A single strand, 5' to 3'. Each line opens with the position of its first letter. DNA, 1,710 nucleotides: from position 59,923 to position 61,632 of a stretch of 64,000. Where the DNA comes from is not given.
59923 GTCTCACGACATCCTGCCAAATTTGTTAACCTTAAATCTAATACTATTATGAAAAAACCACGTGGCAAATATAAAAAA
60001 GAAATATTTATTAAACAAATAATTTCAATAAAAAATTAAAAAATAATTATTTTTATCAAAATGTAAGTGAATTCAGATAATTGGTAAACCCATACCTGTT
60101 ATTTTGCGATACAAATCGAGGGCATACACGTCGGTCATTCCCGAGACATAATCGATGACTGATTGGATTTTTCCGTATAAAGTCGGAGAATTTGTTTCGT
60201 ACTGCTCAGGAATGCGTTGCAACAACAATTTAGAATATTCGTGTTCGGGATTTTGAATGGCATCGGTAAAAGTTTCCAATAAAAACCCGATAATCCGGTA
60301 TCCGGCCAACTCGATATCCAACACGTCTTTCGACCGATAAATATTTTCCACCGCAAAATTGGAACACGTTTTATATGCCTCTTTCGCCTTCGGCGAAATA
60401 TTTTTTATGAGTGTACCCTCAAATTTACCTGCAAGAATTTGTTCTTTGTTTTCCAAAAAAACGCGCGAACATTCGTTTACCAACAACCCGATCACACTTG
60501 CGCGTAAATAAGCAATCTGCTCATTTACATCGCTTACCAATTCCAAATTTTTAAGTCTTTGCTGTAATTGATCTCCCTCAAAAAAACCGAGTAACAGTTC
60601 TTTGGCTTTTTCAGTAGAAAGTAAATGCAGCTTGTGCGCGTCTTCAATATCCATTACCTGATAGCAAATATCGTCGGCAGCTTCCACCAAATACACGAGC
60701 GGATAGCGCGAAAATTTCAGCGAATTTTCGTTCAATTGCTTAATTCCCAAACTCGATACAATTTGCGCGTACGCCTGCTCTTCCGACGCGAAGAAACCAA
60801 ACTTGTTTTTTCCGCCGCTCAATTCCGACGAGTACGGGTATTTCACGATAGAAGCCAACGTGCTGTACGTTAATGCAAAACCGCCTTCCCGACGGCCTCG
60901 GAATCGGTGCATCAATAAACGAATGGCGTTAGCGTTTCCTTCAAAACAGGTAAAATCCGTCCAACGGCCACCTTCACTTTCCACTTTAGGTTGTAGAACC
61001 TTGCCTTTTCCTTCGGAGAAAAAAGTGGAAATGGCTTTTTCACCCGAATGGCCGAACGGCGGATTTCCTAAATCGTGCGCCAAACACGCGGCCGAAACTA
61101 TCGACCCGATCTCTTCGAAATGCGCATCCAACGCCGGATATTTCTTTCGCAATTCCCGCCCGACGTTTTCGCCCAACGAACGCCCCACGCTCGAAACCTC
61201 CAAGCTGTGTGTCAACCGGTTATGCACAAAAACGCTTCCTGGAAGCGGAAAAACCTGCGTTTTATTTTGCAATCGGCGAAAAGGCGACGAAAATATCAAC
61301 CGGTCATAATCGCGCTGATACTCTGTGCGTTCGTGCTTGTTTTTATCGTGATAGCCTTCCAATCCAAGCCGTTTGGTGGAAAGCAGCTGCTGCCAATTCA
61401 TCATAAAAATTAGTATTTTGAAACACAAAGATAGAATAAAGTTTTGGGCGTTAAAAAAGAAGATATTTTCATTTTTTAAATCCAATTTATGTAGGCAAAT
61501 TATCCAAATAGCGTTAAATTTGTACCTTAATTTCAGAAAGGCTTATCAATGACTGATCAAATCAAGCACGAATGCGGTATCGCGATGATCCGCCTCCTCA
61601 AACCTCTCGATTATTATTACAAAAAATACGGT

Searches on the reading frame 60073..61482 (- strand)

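Call 43: search_protein_families(library=pfam, proteins=[window:60073-61482:-], max_evalue=0.00001)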
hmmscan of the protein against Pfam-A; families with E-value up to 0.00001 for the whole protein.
window:60073-61482:- (469 aa): 2 families
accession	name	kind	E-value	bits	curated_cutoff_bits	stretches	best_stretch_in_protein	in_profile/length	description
PF13286.11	HD_assoc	-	3.5e-10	40.7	22.2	1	362-460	3-91/91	Phosphohydrolase-associated domain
PF01966.28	HD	-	4.4e-07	30.6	22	1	89-156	1-54/116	HD domain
